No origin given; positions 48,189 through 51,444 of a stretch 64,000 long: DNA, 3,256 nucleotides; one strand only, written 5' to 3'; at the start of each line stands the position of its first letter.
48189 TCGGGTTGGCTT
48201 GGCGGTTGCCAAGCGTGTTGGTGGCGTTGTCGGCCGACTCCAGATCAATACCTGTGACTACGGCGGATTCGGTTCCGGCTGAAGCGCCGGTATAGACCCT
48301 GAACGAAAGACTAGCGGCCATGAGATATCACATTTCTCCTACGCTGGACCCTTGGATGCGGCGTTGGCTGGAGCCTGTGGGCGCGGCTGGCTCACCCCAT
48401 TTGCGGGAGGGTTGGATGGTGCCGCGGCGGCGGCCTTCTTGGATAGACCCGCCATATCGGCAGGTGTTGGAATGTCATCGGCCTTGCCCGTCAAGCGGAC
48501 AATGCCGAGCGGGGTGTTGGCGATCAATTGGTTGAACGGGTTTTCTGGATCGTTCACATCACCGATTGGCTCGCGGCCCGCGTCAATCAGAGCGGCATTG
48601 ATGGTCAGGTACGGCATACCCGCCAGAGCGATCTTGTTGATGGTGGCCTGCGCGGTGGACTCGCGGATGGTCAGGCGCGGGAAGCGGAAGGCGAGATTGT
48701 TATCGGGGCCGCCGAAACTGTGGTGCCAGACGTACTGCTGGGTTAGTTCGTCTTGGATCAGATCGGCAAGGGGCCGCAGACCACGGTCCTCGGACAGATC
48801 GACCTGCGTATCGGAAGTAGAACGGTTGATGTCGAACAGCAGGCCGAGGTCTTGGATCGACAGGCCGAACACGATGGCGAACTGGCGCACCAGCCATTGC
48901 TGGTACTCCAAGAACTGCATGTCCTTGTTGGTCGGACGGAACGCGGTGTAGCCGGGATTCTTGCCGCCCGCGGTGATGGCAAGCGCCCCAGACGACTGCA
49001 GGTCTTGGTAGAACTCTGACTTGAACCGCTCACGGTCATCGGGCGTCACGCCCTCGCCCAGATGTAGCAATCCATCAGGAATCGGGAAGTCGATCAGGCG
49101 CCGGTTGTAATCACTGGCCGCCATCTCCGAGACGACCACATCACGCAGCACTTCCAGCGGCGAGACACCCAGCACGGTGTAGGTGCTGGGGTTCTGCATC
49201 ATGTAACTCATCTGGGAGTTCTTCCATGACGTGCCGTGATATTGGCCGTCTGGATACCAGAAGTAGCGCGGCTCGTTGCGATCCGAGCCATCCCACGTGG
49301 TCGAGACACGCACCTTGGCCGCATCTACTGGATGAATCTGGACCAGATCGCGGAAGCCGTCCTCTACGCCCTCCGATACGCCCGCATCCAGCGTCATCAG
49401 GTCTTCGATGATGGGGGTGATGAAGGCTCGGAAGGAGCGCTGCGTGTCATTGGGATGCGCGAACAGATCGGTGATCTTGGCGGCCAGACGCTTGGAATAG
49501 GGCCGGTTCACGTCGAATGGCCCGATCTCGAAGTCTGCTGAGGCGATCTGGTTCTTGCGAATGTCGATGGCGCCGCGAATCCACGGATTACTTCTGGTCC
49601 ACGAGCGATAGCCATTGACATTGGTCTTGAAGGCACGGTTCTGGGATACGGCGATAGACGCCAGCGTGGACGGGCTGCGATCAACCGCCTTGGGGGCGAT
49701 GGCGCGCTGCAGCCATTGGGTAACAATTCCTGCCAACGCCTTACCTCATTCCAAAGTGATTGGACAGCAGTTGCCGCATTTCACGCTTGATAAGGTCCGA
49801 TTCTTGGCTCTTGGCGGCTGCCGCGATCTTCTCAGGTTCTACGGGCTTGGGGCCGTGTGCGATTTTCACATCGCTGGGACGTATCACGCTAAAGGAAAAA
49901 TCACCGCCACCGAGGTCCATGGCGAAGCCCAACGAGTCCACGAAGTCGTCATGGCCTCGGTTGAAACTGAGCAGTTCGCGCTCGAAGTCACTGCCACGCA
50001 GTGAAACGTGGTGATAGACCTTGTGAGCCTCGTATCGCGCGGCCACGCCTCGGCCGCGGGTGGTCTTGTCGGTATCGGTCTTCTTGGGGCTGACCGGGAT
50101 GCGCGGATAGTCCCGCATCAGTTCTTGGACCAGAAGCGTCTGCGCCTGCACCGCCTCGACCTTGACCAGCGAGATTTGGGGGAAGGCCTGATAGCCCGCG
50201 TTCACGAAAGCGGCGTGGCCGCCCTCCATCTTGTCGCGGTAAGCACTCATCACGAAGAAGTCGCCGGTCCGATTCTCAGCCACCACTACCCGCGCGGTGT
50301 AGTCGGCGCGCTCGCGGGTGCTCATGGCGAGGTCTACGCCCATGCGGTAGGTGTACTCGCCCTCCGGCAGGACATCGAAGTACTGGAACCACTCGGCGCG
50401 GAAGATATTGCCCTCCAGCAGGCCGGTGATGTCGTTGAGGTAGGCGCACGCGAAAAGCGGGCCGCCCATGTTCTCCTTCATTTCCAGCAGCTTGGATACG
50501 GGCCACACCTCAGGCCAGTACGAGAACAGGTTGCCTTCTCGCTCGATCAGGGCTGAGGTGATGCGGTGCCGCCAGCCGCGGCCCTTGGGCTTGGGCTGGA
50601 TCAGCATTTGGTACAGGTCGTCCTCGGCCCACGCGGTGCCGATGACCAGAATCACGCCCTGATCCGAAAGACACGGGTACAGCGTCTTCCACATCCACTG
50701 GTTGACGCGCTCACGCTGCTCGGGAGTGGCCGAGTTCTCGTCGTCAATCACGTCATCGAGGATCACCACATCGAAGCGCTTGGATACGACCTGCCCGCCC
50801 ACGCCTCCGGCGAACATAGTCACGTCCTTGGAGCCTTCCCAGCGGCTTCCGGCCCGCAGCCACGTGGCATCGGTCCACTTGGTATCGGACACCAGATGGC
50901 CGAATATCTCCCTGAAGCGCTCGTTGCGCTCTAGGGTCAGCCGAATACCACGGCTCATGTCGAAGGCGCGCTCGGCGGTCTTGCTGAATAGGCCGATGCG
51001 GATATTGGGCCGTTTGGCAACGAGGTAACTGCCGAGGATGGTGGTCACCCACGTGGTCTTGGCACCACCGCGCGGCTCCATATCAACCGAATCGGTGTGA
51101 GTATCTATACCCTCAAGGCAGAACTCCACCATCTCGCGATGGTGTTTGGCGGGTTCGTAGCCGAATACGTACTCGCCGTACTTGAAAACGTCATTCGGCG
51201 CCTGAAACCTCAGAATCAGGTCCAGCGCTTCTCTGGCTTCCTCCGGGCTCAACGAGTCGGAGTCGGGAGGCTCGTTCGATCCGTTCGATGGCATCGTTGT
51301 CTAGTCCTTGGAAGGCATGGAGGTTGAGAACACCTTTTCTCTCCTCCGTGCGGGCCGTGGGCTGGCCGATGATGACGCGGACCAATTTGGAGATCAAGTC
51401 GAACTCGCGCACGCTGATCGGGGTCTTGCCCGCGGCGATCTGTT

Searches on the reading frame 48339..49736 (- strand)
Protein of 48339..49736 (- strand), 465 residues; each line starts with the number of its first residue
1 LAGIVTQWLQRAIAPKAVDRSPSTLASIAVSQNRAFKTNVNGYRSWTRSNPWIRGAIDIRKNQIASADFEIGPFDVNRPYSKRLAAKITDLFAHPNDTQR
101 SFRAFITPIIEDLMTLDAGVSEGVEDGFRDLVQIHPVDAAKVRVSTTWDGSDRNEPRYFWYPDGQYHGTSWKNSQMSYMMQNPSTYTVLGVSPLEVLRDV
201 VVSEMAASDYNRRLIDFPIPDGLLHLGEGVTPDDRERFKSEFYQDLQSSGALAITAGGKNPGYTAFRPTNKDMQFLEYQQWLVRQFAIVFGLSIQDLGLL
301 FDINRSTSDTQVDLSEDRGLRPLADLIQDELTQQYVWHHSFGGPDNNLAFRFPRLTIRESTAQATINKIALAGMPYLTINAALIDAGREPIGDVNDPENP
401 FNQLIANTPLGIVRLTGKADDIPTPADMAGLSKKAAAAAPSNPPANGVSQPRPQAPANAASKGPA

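Call 7: search_protein_families(library=pfam, proteins=[window:48339-49736:-], max_evalue=0.01)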
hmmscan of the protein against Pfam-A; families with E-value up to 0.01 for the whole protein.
window:48339-49736:- (465 aa): 1 family
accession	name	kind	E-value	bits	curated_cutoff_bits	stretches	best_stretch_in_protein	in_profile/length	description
PF04860.17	Phage_portal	-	7.6e-26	91.5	39.1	1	53-380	3-314/321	Phage portal protein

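Call 23: find_related_loci(query=window:48339-49736:-, collection=viral_contigs, flank=10000)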
Query window:48339-49736:- (465 aa) in viral_contigs; peptide patterns used: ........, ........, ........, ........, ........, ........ (x = any residue, [..] = any of these).
19 stretches matched a pattern; 16 encode a relative of the query (tblastn E <= 1e-3); 16 distinct loci.
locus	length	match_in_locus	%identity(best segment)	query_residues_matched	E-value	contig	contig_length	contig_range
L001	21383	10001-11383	72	3-464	0e+0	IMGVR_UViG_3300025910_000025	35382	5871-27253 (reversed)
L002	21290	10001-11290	46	15-452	1e-119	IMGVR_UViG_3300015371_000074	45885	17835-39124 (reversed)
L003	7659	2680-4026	44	5-454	2e-119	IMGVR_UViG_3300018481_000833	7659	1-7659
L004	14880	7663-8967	44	8-445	5e-114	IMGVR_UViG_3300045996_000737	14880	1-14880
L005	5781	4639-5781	45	14-390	3e-102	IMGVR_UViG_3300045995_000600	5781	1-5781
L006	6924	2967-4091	44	22-392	7e-99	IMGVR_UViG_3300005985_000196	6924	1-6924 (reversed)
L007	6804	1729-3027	38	3-445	8e-96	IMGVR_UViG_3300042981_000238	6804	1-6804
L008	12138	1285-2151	27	44-336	2e-26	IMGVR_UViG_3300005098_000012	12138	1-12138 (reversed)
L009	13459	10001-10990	25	50-373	4e-26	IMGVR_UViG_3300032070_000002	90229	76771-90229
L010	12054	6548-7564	23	48-400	4e-12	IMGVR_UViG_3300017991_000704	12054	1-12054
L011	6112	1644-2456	25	48-331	9e-12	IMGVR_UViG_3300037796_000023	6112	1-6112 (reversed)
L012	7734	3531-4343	25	48-331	1e-11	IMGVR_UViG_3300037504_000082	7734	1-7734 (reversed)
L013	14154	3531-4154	25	187-399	8e-10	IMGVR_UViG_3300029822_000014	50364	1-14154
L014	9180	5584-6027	26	188-333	1e-8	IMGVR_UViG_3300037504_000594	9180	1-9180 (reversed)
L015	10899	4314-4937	25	187-399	3e-8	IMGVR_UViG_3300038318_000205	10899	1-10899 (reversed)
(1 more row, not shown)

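Call 31: search_protein_families(library=pfam, proteins=[L001:11986-12708:+, L001:13456-13812:+, L001:13805-14632:+, L001:15427-16404:+, L001:16394-16936:+, L001:16929-17594:+, L001:17585-18244:+, L001:18241-19281:+, L001:19320-20042:+, L001:20035-20853:+], max_evalue=0.01)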
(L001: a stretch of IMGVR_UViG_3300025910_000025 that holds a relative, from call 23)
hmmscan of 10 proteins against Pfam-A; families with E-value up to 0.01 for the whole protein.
L001:11986-12708:+ (240 aa): 14 families
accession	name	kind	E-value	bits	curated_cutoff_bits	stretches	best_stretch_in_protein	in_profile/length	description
PF13384.12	HTH_23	-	7.5e-09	35.6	24.6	1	18-44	14-40/50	Homeodomain-like domain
PF13518.12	HTH_28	-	4.3e-07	30.4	25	0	17-43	8-34/52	Helix-turn-helix domain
PF01381.28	HTH_3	-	6e-06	26.7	23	1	13-42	1-30/55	Helix-turn-helix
PF13392.12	HNH_3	-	2.1e-05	24.5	24.8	1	167-206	7-44/46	HNH endonuclease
PF01047.28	MarR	-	3.4e-05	24.1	24.6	1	12-45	8-41/59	MarR family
PF13613.12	HTH_Tnp_4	-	0.00016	21.7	27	1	20-42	18-40/53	Helix-turn-helix of DDE superfamily endonuclease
PF04218.19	CENP-B_N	-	0.00018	21.5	21.2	0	17-43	18-44/53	CENP-B N-terminal DNA-binding domain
PF08281.18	Sigma70_r4_2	-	0.00028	20.9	25.7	1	16-43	21-48/54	Sigma-70, region 4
PF13542.12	HTH_Tnp_ISL3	-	0.00042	20.2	27.4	0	18-39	24-44/51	Helix-turn-helix domain of transposase family ISL3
PF15943.11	YdaS_toxin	-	0.00045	20.4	30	0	68-87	13-33/65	Bacterial toxin YdaS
PF04545.22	Sigma70_r4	-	0.00057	19.8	24.1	0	15-39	17-38/50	Sigma-70, region 4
PF08822.17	DUF1804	-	0.00079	19.8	29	0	12-41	10-39/164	Protein of unknown function (DUF1804)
PF13560.12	HTH_31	-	0.0023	18.6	27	1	12-46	5-39/64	Helix-turn-helix domain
PF13936.12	HTH_38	-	0.007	16.5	27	0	14-39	14-38/44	Helix-turn-helix domain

L001:13456-13812:+ (118 aa): 0 families

L001:13805-14632:+ (275 aa): 0 families

L001:15427-16404:+ (325 aa): 1 family
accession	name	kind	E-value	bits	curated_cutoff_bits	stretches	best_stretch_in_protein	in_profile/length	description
PF00534.26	Glycos_transf_1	-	0.0047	16.9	26.4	1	206-304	74-171/172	Glycosyl transferases group 1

L001:16394-16936:+ (180 aa): 11 families
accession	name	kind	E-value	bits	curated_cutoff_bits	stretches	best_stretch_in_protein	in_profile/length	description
PF08242.18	Methyltransf_12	-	1.6e-16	61.3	30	1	46-134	1-94/98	Methyltransferase domain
PF13649.12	Methyltransf_25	-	1.3e-15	58.3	27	1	45-133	1-94/97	Methyltransferase domain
PF08241.18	Methyltransf_11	-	4.8e-10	40.4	21.2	1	46-134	1-89/95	Methyltransferase domain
PF13489.12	Methyltransf_23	-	4.8e-08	33.3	27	1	40-130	21-106/164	Methyltransferase domain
PF05175.20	MTS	-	1.5e-05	25.1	23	1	37-109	27-104/170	Methyltransferase small domain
PF13847.12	Methyltransf_31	-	6.4e-05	23.1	27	1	44-131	6-100/145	Methyltransferase domain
PF05401.17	NodS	-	9.5e-05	22.8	24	1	41-116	43-119/201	Nodulation protein S (NodS)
PF02353.26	CMAS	-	0.0024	17.7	27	1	44-134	65-158/273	Mycolic acid cyclopropane synthetase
PF03848.20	TehB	-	0.004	17.1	20.4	1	39-132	28-124/193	Tellurite resistance protein TehB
PF02390.23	Methyltransf_4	-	0.0045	16.9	24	1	44-86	4-46/173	Putative methyltransferase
PF00891.24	Methyltransf_2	-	0.0047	16.7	22.3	1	41-86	62-106/210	O-methyltransferase domain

L001:16929-17594:+ (221 aa): 2 families
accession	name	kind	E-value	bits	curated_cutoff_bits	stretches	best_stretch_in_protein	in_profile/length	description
PF00535.33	Glycos_transf_2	-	1.9e-17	64.2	23.3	1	6-129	2-129/168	Glycosyl transferase family 2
PF13641.12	Glyco_tranf_2_3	-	3.3e-06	27.7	27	1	4-114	3-122/230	Glycosyltransferase like family 2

L001:17585-18244:+ (219 aa): 1 family
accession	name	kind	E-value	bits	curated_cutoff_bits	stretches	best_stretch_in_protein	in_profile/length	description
PF00535.33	Glycos_transf_2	-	4.6e-17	62.9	23.3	1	5-132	2-138/168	Glycosyl transferase family 2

L001:18241-19281:+ (346 aa): 1 family
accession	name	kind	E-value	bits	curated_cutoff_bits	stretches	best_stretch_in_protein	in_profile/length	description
PF01041.23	DegT_DnrJ_EryC1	-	8.6e-87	292.1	19.8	1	8-333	2-360/360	DegT/DnrJ/EryC1/StrS aminotransferase family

L001:19320-20042:+ (240 aa): 0 families

L001:20035-20853:+ (272 aa): 1 family
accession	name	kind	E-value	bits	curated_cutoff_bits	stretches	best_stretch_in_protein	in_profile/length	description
PF00535.33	Glycos_transf_2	-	3.3e-07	30.8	23.3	1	21-152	8-132/168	Glycosyl transferase family 2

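Call 89: search_protein_families(library=pfam, proteins=[L003:4535-5473:+, L003:5470-6453:+, L002:11530-12471:+, L002:12356-13273:+, L004:9177-9920:+, L004:9921-10859:+, L004:10856-11635:+, L004:11619-11999:+, L004:12386-12859:+, L002:14841-15827:+], max_evalue=0.01)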
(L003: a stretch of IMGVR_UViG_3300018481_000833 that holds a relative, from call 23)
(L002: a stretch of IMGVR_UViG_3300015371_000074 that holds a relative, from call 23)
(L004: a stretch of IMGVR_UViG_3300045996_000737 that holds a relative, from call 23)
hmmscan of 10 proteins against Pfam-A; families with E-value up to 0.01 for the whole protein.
L003:4535-5473:+ (312 aa): 6 families
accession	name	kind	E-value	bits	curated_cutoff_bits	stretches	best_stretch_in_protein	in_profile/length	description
PF01370.27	Epimerase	-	5.5e-36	124.6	20.9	2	120-219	140-233/240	NAD dependent epimerase/dehydratase family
PF16363.11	GDP_Man_Dehyd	-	2.1e-21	77.2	27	2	5-105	2-117/332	GDP-mannose 4,6 dehydratase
PF01073.25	3Beta_HSD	-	4e-11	42.9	22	1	5-211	2-229/280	3-beta hydroxysteroid dehydrogenase/isomerase family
PF07993.18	NAD_binding_4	-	1.7e-06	27.8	20.1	0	5-32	1-29/258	Male sterility protein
PF02719.21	Polysacc_synt_2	-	4.9e-06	26.4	20.2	1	5-152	3-171/293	Polysaccharide biosynthesis protein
PF13460.12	NAD_binding_10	-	5.4e-06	26.8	27.2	1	7-76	1-73/184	NAD(P)H-binding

L003:5470-6453:+ (327 aa): 0 families

L002:11530-12471:+ (313 aa): 6 families
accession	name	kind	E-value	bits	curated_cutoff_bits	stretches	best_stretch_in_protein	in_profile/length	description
PF00132.30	Hexapep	-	7.3e-25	86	27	3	131-164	2-35/36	Bacterial transferase hexapeptide (six repeats)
PF14602.12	Hexapep_2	-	2.7e-19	69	27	3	131-163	2-32/34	Hexapeptide repeat of succinyl-transferase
PF25084.1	LbH_EIF2B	-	2.4e-12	47.2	54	1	131-195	39-101/105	EIF2B subunit epsilon LbH domain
PF25087.1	GMPPB_C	-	8.3e-05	22.7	39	1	131-216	11-93/110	GMPPB C-terminal domain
PF21711.3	DCTN5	-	0.0014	18.7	40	0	133-181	93-140/182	Dynactin subunit 5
PF25247.1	LbH_GLGC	-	0.0057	17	27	0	130-220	31-126/135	GLGC left-handed parallel beta-helix domain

L002:12356-13273:+ (305 aa): 1 family
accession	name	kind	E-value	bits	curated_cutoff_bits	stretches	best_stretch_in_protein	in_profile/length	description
PF13704.12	Glyco_tranf_2_4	-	0.0027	18.6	27.5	1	76-153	2-82/98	Glycosyl transferase family 2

L004:9177-9920:+ (247 aa): 5 families
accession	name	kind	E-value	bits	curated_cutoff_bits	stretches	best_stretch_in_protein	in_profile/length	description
PF00132.30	Hexapep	-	8.4e-31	104.8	27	6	165-200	1-36/36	Bacterial transferase hexapeptide (six repeats)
PF14602.12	Hexapep_2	-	2.2e-16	59.7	27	2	167-199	3-33/34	Hexapeptide repeat of succinyl-transferase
PF25084.1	LbH_EIF2B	-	7.3e-16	58.5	54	3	60-145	17-99/105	EIF2B subunit epsilon LbH domain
PF25087.1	GMPPB_C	-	9.4e-06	25.7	39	0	67-146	7-90/110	GMPPB C-terminal domain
PF21711.3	DCTN5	-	0.0039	17.3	40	0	71-111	102-142/182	Dynactin subunit 5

L004:9921-10859:+ (312 aa): 1 family
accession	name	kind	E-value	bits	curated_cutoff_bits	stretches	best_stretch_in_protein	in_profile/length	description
PF05887.16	Trypan_PARP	-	0.00024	21.5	100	1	45-74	85-114/134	Procyclic acidic repetitive protein (PARP)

L004:10856-11635:+ (259 aa): 4 families
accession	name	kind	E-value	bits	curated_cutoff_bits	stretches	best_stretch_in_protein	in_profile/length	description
PF00535.33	Glycos_transf_2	-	1.8e-05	25.2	23.3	1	33-129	1-102/168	Glycosyl transferase family 2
PF13704.12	Glyco_tranf_2_4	-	0.00033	21.5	27.5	1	40-117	2-83/98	Glycosyl transferase family 2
PF12804.13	NTP_transf_3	-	0.0004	21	27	1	38-133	20-114/160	MobA-like NTP transferase domain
PF13641.12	Glyco_tranf_2_3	-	0.0004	20.9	27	1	32-138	3-121/230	Glycosyltransferase like family 2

L004:11619-11999:+ (126 aa): 0 families

L004:12386-12859:+ (157 aa): 0 families

L002:14841-15827:+ (328 aa): 0 families

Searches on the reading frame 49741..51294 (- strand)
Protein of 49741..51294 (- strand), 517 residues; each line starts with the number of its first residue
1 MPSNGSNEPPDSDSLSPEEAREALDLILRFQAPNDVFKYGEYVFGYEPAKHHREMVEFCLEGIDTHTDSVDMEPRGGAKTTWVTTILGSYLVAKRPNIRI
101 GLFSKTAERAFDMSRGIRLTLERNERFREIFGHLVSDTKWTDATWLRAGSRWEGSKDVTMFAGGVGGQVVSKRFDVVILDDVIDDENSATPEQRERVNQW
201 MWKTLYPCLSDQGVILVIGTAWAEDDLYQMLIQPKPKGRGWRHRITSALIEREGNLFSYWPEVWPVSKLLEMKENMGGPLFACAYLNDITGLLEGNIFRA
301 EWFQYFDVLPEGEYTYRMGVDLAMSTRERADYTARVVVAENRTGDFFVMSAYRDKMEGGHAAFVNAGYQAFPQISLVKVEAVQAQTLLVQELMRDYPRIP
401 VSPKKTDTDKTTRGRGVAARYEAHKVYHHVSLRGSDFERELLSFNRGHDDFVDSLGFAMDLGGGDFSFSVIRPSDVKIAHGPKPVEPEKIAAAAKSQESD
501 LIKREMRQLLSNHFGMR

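Call 7: search_protein_families(library=pfam, proteins=[window:49741-51294:-], max_evalue=0.01)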
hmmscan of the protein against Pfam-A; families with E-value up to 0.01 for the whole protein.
window:49741-51294:- (517 aa): 1 family
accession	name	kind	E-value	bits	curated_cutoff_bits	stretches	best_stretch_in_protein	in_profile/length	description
PF17289.8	Terminase_6C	-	1.8e-06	28.4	22.6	1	318-459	1-152/155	Terminase RNaseH-like domain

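Call 9: search_protein_families(library=phrogs, proteins=[window:49741-51294:-], max_evalue=0.001)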
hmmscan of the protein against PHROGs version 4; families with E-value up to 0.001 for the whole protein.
window:49741-51294:- (517 aa): 6 families
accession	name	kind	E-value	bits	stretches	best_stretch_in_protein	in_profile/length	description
phrog_38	-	head and packaging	2.9e-83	281.8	1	31-459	268-700/760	terminase large subunit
phrog_4758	-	head and packaging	1.6e-17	64.7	1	46-237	36-223/243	terminase large subunit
phrog_5573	-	head and packaging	3.6e-14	53.8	1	236-455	7-227/250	terminase large subunit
phrog_979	-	head and packaging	1.2e-10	41.7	1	295-455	413-592/642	terminase large subunit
phrog_17672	-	head and packaging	1.2e-06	28.7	1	66-245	65-236/395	terminase large subunit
phrog_20726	-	unknown function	1.6e-05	25.6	0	419-460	126-171/199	-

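Call 67: find_related_loci(query=A4, collection=genome_contigs, flank=10000)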
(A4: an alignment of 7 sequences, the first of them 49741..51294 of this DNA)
Query A4 (517 aa) in genome_contigs; peptide patterns used: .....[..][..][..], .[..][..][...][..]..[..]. (x = any residue, [..] = any of these).
107 stretches matched a pattern; 2 encode a relative of the query (tblastn E <= 1e-3); 2 distinct loci.
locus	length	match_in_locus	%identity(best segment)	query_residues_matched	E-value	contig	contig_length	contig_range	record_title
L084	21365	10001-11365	56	11-461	8e-173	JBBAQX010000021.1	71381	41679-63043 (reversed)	MAG: Lysinibacter sp. isolate EUL_204 ctg21-EUL_204, whole genome shotgun sequence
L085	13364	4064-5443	52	15-472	3e-157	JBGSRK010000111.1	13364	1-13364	MAG: Patescibacteria group bacterium isolate JTS-AC356 k141_447453, whole genome shotgun sequence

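Call 102: search_dna_similar(query=window:49741-51294:-, collection=phages, mode=protein, max_rows=15, max_evalue=1e-10)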
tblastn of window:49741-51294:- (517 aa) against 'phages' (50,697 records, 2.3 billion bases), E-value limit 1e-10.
Records with a match: 25; places in all: 25; records where one place covers at least 80% of the query: 8.
Best place of each record, by identity: <60% 25.
By first word of the organism name: Caudoviricetes 6; Bacillus 6; Synechococcus 5; Planktothrix 2; Phage 1; Pelagibacter 1; Vibrio 1; Weizmannia 1; Proteus 1; phage 1.
By host as written in the record: - 7; Synechococcus sp. 3; Synechococcus sp. CB0204 2; Bacillus subtilis KCCM12150 2; Gammaproteobacteria 1; Planktothricoides raciborskii 1; Candidatus Pelagibacter sp. HTCC1062 1; Vibrio rotiferianus 1; and 7 more.
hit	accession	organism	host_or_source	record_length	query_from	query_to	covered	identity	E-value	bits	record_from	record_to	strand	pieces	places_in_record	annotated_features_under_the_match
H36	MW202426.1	Caudoviricetes sp.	Manatee Spring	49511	70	458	75%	30.5%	2e-24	113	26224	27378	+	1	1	terminase large subunit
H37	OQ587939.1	Synechococcus phage S-CRES1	Synechococcus sp.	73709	46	516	91%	24.0%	2e-12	76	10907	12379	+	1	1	large terminase subunit | RNA polymerase sigma factor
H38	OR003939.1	Phage DSL-LC04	Gammaproteobacteria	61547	4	459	88%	24.7%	1e-13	80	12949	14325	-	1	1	terminase large subunit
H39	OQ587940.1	Synechococcus phage S-CRES2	Synechococcus sp.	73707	46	516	91%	23.8%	8e-12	74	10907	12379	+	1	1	terminase large subunit | RNA polymerase sigma factor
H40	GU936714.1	Synechococcus phage S-CBS2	Synechococcus sp. CB0204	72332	36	460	82%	25.2%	2e-13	79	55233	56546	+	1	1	terL: large terminase subunit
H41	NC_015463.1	Synechococcus phage S-CBS2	Synechococcus sp. CB0204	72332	36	460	82%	25.2%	2e-13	79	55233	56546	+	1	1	terL: terminase large subunit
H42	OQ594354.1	Synechococcus phage MinM2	Synechococcus sp.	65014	45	475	83%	24.8%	2e-11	73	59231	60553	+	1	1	terminase large subunit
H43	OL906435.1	Planktothrix phage Pag-Yong1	Planktothrix agardhii FACHB-1261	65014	45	475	83%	24.8%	2e-11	73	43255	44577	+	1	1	terminase large subunit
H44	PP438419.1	Planktothrix phage Pra-JY27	Planktothricoides raciborskii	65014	45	475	83%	24.8%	2e-11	73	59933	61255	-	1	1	terminase large subunit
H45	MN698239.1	Pelagibacter phage HTVC023P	Candidatus Pelagibacter sp. HTCC1062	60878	70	459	75%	26.6%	6e-20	100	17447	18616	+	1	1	terminase large subunit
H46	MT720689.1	Vibrio phage XM1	Vibrio rotiferianus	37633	74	453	74%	27.3%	6e-17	91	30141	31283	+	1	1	hypothetical protein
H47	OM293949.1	Weizmannia phage Youna2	Weizmannia coagulans KACC 15983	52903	55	455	78%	25.8%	3e-17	92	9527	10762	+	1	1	terminase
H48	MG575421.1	Proteus phage vB_PmiP_RS51pmB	Proteus mirabilis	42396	74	455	74%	26.6%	5e-13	78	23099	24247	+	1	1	large subunit terminase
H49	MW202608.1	Caudoviricetes sp.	Manatee Spring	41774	10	358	68%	28.1%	6e-16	87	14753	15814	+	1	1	terminase large subunit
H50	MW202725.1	Caudoviricetes sp.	Manatee Spring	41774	10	358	68%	28.1%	6e-16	87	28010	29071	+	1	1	terminase large subunit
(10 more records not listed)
